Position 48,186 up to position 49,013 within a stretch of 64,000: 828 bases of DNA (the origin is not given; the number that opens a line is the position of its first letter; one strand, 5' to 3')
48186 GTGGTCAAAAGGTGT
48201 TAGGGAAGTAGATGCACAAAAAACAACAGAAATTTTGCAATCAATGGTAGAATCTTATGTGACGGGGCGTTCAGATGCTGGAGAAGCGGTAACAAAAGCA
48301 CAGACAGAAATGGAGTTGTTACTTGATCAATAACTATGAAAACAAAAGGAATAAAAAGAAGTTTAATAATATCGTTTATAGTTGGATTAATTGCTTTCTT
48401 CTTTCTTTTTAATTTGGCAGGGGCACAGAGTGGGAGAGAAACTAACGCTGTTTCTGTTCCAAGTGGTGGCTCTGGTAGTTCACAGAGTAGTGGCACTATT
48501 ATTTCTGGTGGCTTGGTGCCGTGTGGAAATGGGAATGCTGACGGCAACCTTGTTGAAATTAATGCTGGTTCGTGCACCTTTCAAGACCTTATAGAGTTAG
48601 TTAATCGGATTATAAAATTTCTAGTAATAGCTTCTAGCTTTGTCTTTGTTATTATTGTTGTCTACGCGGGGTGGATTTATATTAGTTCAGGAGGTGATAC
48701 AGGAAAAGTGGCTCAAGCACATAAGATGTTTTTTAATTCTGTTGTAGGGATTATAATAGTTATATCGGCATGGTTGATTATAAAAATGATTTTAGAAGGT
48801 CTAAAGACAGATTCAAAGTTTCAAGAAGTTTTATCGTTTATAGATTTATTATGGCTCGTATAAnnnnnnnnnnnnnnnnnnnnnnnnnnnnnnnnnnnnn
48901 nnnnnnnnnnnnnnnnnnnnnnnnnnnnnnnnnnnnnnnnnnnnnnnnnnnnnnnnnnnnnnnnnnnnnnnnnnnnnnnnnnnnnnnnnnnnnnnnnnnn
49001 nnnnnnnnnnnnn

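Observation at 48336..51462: Seven tandem VirB2/TrbC-like pilin paralogues, with a VirD4/TraG-like ATPase 45 kb away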

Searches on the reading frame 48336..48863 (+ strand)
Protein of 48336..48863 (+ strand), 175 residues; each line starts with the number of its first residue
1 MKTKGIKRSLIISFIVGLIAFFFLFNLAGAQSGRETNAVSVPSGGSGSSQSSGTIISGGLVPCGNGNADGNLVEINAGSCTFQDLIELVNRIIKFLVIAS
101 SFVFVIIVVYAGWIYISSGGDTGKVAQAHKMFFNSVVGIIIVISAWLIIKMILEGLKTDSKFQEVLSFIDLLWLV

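Call 3: search_protein_families(library=pfam, proteins=[window:48336-48863:+], max_evalue=1)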
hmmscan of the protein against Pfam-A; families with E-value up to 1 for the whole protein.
window:48336-48863:+ (175 aa): 4 families
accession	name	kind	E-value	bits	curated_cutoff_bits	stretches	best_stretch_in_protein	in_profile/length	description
PF18895.5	T4SS_pilin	-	1.4e-06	28.7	26.6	1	85-151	4-70/71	Type IV secretion system pilin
PF04290.18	DctQ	-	0.00024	21.4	28.3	1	88-157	60-131/132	Tripartite ATP-independent periplasmic transporters, DctQ component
PF04956.18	TrbC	-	0.029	15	27.9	0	86-152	38-98/98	TrbC/VIRB2 pilin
PF00689.26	Cation_ATPase_C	-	0.034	14.4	27.3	1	4-151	49-135/175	Cation transporting ATPase, C-terminus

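Call 4: search_protein_families(library=ncbifam, proteins=[window:48336-48863:+], max_evalue=1)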
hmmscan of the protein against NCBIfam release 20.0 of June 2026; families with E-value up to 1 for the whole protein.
window:48336-48863:+ (175 aa): 4 families
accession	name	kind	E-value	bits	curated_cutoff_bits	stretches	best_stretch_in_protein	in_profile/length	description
NF045849.1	ICE_MMCAP2_0565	equivalog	0.0016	18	40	1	85-153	9-77/80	Mbov_0395 family pilin-like conjugal transfer protein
TIGR01404.2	FlhB_rel_III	equivalog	0.091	12.1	358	1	82-154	130-202/341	type III secretion system export apparatus subunit SctU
TIGR03943.1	TIGR03943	equivalog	0.23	10.8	88.8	1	85-149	5-73/221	TIGR03943 family putative permease subunit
NF047949.1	CcmD_like_Wolb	equivalog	0.54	9.8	45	0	139-160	20-41/45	CcmD-like small membrane protein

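Call 17: find_homologous_proteins(query=A1, max_evalue=0.001)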
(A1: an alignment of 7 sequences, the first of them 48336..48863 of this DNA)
Query A1 (7 sequences) (175 aa, profile of the alignment): 194 proteins with E <= 0.001 among 8000 candidates; the best 120 are listed.
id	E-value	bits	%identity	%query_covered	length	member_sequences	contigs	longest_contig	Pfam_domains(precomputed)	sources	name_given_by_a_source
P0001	3.4e-38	149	-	-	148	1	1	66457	PF18895.6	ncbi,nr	ncbi:hypothetical protein H6775_03565 [Candidatus Nomurabacteria bacterium]|nr:hypothetical protein 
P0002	8.7e-38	147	-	-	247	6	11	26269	PF18895.6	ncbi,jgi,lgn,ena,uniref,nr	ncbi:hypothetical protein A3B85_02515 [Candidatus Nomurabacteria bacterium RIFCSPHIGHO2_02_FULL_37_1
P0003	6.7e-37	145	-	-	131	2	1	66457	PF18895.6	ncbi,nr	ncbi:hypothetical protein H6775_03575 [Candidatus Nomurabacteria bacterium]|nr:hypothetical protein 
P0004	3.9e-36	142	24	22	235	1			PF18895.6,PF18303.8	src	-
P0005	4.5e-36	142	19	54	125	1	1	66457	PF18895.6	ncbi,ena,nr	ncbi:hypothetical protein H6775_03570 [Candidatus Nomurabacteria bacterium]|nr:hypothetical protein 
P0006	1.2e-35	140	18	22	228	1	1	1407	PF18895.6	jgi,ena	-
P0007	5.4e-34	135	25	36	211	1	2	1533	PF18895.6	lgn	-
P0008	6.8e-32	128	20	23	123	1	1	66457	PF18895.6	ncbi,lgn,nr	ncbi:hypothetical protein H6775_03555 [Candidatus Nomurabacteria bacterium]|nr:hypothetical protein 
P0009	3.7e-31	126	21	40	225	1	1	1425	PF18895.6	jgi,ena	-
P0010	1.1e-29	121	-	-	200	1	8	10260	PF18895.6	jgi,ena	-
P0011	5.9e-29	119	100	100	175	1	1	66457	PF18895.6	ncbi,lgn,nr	ncbi:hypothetical protein H6775_03545 [Candidatus Nomurabacteria bacterium]|nr:hypothetical protein 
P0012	9.1e-29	118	22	49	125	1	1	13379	PF18895.6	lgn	-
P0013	2.6e-28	117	24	52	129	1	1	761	PF18895.6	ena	-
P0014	3.2e-27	113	33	20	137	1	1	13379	PF18895.6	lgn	-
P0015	6.5e-27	112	24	22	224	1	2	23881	PF18895.6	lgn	-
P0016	1.1e-26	111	22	60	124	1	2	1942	PF18895.6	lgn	-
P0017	6.9e-26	109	46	15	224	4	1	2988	PF00003.29,PF18895.6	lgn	-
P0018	1.0e-22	99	31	18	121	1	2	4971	PF18895.6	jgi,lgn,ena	jgi:FtsH-binding integral membrane protein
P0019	1.1e-22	99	24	28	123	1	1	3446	PF18895.6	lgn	-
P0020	1.4e-22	98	28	18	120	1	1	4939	PF18895.6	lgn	-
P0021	1.5e-22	98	24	21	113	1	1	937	PF18895.6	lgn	-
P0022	2.0e-22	98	25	27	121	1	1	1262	PF18895.6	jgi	jgi:hypothetical protein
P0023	3.4e-22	97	24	26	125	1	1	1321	PF18895.6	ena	-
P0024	1.8e-21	95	21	49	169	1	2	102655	PF18895.6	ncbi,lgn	ncbi:MAG: pilin [Candidatus Paceibacterota bacterium]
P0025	2.2e-21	94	-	-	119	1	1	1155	PF18895.6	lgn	-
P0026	3.7e-21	94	-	-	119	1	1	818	PF18895.6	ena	-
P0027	4.8e-21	93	23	51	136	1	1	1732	PF18895.6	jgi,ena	-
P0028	7.4e-21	93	25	21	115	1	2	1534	PF18895.6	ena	-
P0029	1.0e-20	92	26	22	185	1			PF18895.6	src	-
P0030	1.2e-20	92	28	33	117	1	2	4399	PF18895.6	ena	-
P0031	1.4e-20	92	29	22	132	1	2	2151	PF18895.6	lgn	-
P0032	2.1e-20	91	24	40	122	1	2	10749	PF18895.6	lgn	-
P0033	2.5e-20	91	24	38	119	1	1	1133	PF18895.6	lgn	-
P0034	2.9e-20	91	-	-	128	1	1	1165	PF18895.6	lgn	-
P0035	3.0e-20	91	-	-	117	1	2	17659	PF18895.6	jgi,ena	-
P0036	3.2e-20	91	29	37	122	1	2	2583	PF18895.6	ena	-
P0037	1.3e-19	89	21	49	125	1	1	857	PF18895.6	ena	-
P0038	1.7e-19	88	18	23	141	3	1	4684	PF18895.6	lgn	-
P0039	2.3e-19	88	19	56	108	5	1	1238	PF18895.6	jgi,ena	-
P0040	3.3e-19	87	26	26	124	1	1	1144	PF18895.6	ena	-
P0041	3.7e-19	87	-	-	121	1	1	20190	PF18895.6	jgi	jgi:hypothetical protein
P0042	3.9e-19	87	26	26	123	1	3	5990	PF18895.6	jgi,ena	-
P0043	4.0e-19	87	26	26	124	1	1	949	PF18895.6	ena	-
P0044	4.1e-19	87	19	21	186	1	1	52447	PF18895.6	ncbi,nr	ncbi:MAG: hypothetical protein HYT28_03040 [Parcubacteria group bacterium]|nr:hypothetical protein [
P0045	4.4e-19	87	18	42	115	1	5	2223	PF18895.6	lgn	-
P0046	4.6e-19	87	18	23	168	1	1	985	PF18920.6,PF18895.6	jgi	-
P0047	5.1e-19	87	22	42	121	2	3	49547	PF18895.6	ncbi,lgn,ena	-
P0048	5.1e-19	87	19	51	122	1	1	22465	PF18895.6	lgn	-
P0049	6.0e-19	86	22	53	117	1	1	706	PF18895.6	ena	-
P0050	6.5e-19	86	26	26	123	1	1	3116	PF18895.6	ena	-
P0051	1.3e-18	85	26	42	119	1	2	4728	PF18895.6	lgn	-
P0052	1.8e-18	85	23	40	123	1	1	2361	PF18895.6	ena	-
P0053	3.1e-18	84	19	42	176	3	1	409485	PF18895.6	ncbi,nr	ncbi:MAG: hypothetical protein K8Q91_01040 [Candidatus Vogelbacteria bacterium]|nr:hypothetical prot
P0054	4.5e-18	84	-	-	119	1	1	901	PF18895.6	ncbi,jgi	jgi:hypothetical protein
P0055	5.7e-18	83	20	38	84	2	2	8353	PF18895.6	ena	-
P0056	7.6e-18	83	28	18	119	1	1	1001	PF18895.6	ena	-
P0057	8.3e-18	83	-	-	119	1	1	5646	PF18895.6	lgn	-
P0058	8.7e-18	83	17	49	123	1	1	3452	PF18895.6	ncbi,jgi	jgi:hypothetical protein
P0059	9.5e-18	83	13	22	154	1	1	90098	PF18895.6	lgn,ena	-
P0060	9.7e-18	83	24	41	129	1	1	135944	PF18895.6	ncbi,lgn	-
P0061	1.7e-17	82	25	42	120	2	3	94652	PF18895.6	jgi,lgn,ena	-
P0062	2.0e-17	82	19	34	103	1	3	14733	PF18895.6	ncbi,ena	-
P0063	2.4e-17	81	23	37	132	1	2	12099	PF18895.6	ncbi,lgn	ncbi:MAG: hypothetical protein V1910_02535 [bacterium]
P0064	2.8e-17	81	24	22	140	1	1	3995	PF18895.6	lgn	-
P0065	3.1e-17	81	31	35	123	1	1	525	PF18895.6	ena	-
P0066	3.9e-17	81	22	26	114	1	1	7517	PF18895.6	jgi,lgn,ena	-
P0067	4.2e-17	81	23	42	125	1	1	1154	PF18895.6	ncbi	-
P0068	4.6e-17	80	-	-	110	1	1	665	PF18895.6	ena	-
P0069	5.3e-17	80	23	37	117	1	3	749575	-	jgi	jgi:hypothetical protein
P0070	6.3e-17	80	34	20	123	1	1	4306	PF18895.6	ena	-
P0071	7.0e-17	80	21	26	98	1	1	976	PF18895.6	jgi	jgi:hypothetical protein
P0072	8.9e-17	79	22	35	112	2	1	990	PF18895.6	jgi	-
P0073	9.0e-17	79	19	47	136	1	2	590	PF18895.6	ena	-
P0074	1.0e-16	79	-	-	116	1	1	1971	PF18895.6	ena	-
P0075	1.3e-16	79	22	45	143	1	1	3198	PF18895.6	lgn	-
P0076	1.7e-16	79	26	38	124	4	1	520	PF18895.6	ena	-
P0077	1.8e-16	78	28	42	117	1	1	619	PF18895.6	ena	-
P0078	2.4e-16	78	20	52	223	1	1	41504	PF18895.6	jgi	jgi:hypothetical protein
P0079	2.6e-16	78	25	39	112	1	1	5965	PF18895.6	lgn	-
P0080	2.8e-16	78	30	39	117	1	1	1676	PF18895.6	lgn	-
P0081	2.9e-16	78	26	37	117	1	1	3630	PF18895.6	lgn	-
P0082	3.0e-16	78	26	41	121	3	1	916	PF18895.6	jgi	jgi:uncharacterized membrane protein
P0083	3.0e-16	78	24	42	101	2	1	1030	PF18895.6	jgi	jgi:hypothetical protein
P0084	3.1e-16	78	20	32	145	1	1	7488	PF18895.6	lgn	-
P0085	3.6e-16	77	20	65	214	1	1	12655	PF18895.6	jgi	-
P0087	5.9e-16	77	25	39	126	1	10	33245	PF18895.6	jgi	jgi:hypothetical protein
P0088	6.6e-16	77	28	25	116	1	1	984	PF18895.6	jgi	jgi:uncharacterized membrane-anchored protein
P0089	1.1e-15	76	27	27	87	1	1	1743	PF18895.6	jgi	jgi:FtsH-binding integral membrane protein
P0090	1.2e-15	76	24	42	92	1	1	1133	PF18895.6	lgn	-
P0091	2.4e-15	75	23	34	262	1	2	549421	PF18895.6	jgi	jgi:hypothetical protein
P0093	2.7e-15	75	21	40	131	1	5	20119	PF18895.6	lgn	-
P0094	2.9e-15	75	24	23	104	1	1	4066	PF18895.6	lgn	-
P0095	2.9e-15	75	-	-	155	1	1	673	PF18895.6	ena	-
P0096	3.0e-15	75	29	26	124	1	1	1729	PF18895.6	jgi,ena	-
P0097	3.3e-15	74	19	44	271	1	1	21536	PF18895.6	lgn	-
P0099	4.5e-15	74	19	39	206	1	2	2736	PF18895.6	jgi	jgi:hypothetical protein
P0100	5.4e-15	74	20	31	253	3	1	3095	PF18895.6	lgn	-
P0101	6.4e-15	73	21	49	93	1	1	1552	PF18895.6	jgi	-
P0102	7.1e-15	73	51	99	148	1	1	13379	PF18895.6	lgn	-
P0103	8.6e-15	73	19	24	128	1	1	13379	PF18895.6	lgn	-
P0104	8.7e-15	73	19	39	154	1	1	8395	PF18895.6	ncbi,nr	ncbi:MAG: hypothetical protein Q8R36_05120 [bacterium]|nr:hypothetical protein [bacterium]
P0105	9.6e-15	73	24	22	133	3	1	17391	PF18895.6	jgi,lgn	-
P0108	1.8e-14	72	21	43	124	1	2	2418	PF18895.6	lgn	-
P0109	1.8e-14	72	-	-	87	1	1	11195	PF18895.6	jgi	-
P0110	1.8e-14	72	23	23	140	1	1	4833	PF18895.6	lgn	-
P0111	1.8e-14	72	-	-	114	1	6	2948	PF18895.6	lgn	-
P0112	2.0e-14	72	25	53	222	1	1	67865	PF18895.6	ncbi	-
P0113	2.9e-14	71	20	49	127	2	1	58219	PF18895.6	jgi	-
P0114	2.9e-14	71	24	43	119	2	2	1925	PF18895.6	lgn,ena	-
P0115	3.1e-14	71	28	27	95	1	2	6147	PF18895.6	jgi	jgi:FtsH-binding integral membrane protein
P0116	4.0e-14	71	-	-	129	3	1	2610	PF18895.6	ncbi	-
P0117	4.1e-14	71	30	57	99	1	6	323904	PF18895.6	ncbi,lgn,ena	ncbi:MAG: hypothetical protein AAB458_00865 [Patescibacteria group bacterium]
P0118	5.3e-14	71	-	-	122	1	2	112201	PF18895.6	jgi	jgi:glucose uptake protein GlcU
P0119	7.2e-14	70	26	45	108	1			PF18895.6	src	-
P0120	7.4e-14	70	-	-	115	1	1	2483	PF18895.6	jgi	jgi:hypothetical protein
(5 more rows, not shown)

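Call 19: find_encoding_contigs(protein=P0102, flank=10000, max_places=3)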
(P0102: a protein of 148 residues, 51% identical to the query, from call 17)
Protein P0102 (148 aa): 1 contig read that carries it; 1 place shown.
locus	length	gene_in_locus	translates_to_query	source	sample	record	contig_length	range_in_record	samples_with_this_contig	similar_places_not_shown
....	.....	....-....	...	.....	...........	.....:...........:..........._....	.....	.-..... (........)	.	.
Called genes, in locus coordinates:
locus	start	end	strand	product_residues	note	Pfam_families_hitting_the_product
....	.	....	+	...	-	?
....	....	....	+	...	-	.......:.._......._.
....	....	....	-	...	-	-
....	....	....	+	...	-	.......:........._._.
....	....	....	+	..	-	-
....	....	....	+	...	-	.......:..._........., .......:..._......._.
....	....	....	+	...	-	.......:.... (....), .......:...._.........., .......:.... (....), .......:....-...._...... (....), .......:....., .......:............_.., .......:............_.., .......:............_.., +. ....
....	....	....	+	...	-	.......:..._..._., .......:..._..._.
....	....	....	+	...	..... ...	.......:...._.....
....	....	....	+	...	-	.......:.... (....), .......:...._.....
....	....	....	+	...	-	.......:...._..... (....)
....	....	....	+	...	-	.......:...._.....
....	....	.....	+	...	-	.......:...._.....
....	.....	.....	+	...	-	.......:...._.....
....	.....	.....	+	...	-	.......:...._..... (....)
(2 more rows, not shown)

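Call 60: find_encoding_contigs(protein=P0024, flank=10000, max_places=1)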
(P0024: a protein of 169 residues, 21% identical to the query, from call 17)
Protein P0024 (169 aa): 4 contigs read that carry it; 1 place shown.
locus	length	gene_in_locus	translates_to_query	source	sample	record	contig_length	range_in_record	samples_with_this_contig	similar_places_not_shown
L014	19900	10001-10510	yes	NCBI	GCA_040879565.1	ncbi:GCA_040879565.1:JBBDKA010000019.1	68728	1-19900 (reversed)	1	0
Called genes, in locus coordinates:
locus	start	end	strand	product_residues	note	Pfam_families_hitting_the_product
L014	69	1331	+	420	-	PF26449:DUF8128 (faint)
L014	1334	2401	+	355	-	PF02618:YceG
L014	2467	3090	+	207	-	PF13483:Lactamase_B_3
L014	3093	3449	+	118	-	-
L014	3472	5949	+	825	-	PF00521:DNA_topoisoIV, PF03989:DNA_gyraseA_C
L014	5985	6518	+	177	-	PF01135:PCMT, PF01209:Ubie_methyltran, PF01728:FtsJ (weak), PF13489:Methyltransf_23 (weak), PF13847:Methyltransf_31, PF08241:Methyltransf_11, PF08242:Methyltransf_12, PF13649:Methyltransf_25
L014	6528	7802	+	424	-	PF01547:SBP_bac_1, PF13416:SBP_bac_8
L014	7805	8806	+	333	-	PF00801:PKD (weak), PF18911:PKD_4, PF18895:T4SS_pilin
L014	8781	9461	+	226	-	PF18911:PKD_4, PF00801:PKD (weak), PF18895:T4SS_pilin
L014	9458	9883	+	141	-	PF18895:T4SS_pilin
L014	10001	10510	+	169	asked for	PF18895:T4SS_pilin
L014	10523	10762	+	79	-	PF18895:T4SS_pilin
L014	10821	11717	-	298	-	-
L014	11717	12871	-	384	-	-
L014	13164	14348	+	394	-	-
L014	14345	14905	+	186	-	PF13847:Methyltransf_31, PF13649:Methyltransf_25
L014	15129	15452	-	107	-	PF02033:RBFA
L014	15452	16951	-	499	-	PF00009:GTP_EFTU, PF00071:Ras, PF01926:MMR_HSR1, PF08477:Roc (weak), PF22042:EF-G_D2, PF11987:IF-2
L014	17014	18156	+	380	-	PF00266:Aminotran_5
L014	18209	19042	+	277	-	PF13365:Trypsin_2 (weak)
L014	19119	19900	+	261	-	PF02861:Clp_N, PF23569:NBD_SMAX1, PF13191:AAA_16 (weak)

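Call 61: find_encoding_contigs(protein=P0053, flank=10000, max_places=1)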
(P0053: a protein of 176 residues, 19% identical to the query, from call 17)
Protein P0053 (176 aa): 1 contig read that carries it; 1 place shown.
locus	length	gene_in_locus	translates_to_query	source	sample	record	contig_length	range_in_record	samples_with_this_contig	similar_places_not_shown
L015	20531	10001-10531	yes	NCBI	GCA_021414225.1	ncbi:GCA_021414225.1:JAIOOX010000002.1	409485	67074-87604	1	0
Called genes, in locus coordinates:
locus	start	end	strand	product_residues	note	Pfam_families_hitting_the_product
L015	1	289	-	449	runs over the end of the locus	PF13393:tRNA-synt_His, PF00587:tRNA-synt_2b, PF13393:tRNA-synt_His, PF03129:HGTP_anticodon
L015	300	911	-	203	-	PF10502:Peptidase_S26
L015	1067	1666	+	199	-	PF01195:Pept_tRNA_hydro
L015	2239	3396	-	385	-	PF21543:CvfB_2nd (faint), PF21710:Spt6_S1 (faint), PF00575:S1, PF23459:S1_RRP5 (weak)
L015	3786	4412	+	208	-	PF13483:Lactamase_B_3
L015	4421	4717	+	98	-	-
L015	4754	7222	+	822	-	PF00521:DNA_topoisoIV, PF03989:DNA_gyraseA_C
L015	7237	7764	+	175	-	PF01209:Ubie_methyltran, PF01728:FtsJ (weak), PF05175:MTS (weak), PF06325:PrmA (weak), PF13847:Methyltransf_31, PF08241:Methyltransf_11, PF08242:Methyltransf_12 (weak), PF13649:Methyltransf_25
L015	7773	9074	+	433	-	PF01547:SBP_bac_1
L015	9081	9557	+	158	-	-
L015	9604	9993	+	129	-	PF18895:T4SS_pilin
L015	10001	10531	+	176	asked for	PF18895:T4SS_pilin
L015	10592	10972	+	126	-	-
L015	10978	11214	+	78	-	PF18895:T4SS_pilin (weak)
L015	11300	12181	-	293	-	-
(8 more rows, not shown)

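Call 62: find_encoding_contigs(protein=P0069, flank=10000, max_places=1)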
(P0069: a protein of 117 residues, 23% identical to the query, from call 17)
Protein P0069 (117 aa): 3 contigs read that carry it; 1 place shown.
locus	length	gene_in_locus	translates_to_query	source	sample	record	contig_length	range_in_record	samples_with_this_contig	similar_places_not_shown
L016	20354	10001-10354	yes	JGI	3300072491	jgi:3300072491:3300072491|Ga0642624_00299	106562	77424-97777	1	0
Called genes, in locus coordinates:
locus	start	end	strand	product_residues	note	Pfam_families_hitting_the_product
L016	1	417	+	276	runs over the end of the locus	PF13483:Lactamase_B_3 (weak), PF00521:DNA_topoisoIV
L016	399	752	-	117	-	-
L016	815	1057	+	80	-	-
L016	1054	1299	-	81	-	-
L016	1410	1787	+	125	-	-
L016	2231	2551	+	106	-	-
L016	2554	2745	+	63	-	-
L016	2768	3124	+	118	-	-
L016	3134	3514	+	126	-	PF06541:ABC_trans_CmpB (weak)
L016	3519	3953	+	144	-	-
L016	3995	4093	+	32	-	-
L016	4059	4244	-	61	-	-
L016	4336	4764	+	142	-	-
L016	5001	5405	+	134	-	PF00702:Hydrolase, PF13419:HAD_2 (weak)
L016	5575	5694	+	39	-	-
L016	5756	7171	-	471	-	PF00206:Lyase_1, PF10397:ADSL_C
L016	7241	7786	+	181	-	PF01209:Ubie_methyltran, PF01728:FtsJ (weak), PF13847:Methyltransf_31, PF08241:Methyltransf_11, PF08242:Methyltransf_12, PF13649:Methyltransf_25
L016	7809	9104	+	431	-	PF01547:SBP_bac_1, PF13416:SBP_bac_8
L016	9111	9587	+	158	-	PF04956:TrbC (weak), PF18895:T4SS_pilin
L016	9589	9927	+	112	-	PF18895:T4SS_pilin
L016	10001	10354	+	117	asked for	-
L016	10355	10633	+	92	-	PF18895:T4SS_pilin (faint)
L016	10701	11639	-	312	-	-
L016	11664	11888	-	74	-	-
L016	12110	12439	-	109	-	-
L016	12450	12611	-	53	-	-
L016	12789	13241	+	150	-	-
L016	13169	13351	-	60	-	-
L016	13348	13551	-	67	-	-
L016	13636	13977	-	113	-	PF00009:GTP_EFTU, PF01926:MMR_HSR1, PF08477:Roc (weak)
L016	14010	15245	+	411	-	PF00266:Aminotran_5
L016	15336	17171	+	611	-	PF13522:GATase_6, PF13537:GATase_7, PF01380:SIS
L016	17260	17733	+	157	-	-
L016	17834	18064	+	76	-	-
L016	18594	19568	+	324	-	PF00004:AAA (weak), PF17871:AAA_lid_9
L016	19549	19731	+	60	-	-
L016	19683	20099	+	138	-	PF07724:AAA_2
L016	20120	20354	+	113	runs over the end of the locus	PF07724:AAA_2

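Call 80: predict_structure(alignment_id=A5)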
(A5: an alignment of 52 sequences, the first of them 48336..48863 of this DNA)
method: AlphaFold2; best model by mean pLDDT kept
length: 175 residues; sequences in the alignment: 52
mean_pLDDT: 71.0   pTM: 0.46
mean pLDDT of the five models: 71.0, 69.0, 68.9, 67.9, 67.5
residues with pLDDT >= 90: 22; 70-90: 73; 50-70: 55; < 50: 25
segments of 3 or more residues with pLDDT < 50: 31-35, 49-62
pLDDT, mean of each block of 10 residues (from residue 1): 64 83 65 50 51 46 54 55 79 85 89 91 91 90 87 74 60 61
secondary structure, 60 per line:
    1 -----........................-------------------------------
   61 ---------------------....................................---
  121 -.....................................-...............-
elements in order: H6-29 H82-117 H122-158 H160-174

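Call 86: find_encoding_contigs(protein=P0091, flank=10000, max_places=1)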
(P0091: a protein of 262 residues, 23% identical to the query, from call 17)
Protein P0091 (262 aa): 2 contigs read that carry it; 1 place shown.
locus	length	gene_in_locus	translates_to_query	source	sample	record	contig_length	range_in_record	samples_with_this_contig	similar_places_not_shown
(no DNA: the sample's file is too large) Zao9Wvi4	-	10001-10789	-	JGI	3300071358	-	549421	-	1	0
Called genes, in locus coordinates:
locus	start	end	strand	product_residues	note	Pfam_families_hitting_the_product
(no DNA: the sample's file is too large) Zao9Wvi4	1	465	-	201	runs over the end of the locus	PF10502:Peptidase_S26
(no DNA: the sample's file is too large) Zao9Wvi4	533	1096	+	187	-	PF01195:Pept_tRNA_hydro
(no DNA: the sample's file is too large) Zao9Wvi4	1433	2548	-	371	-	PF21543:CvfB_2nd (faint), PF00575:S1 (weak), PF23459:S1_RRP5 (faint), PF00575:S1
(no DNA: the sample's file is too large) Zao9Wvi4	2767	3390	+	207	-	PF13483:Lactamase_B_3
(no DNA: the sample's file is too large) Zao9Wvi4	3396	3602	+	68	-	-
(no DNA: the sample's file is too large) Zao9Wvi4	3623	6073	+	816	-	PF00521:DNA_topoisoIV, PF03989:DNA_gyraseA_C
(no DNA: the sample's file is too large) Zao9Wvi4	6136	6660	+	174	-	PF01209:Ubie_methyltran, PF05175:MTS (weak), PF13489:Methyltransf_23, PF13847:Methyltransf_31, PF08241:Methyltransf_11, PF08242:Methyltransf_12, PF13649:Methyltransf_25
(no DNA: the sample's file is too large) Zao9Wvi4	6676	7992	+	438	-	PF13416:SBP_bac_8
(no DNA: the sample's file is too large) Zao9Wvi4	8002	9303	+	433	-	PF18895:T4SS_pilin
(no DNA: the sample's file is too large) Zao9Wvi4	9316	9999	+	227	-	PF18895:T4SS_pilin (weak)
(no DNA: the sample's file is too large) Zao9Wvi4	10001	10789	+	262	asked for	PF18895:T4SS_pilin (weak)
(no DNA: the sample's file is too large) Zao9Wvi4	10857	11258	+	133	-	PF18895:T4SS_pilin (weak)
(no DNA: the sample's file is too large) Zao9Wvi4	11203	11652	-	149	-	-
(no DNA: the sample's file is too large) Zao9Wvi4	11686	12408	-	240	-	-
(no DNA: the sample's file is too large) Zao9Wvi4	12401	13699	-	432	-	-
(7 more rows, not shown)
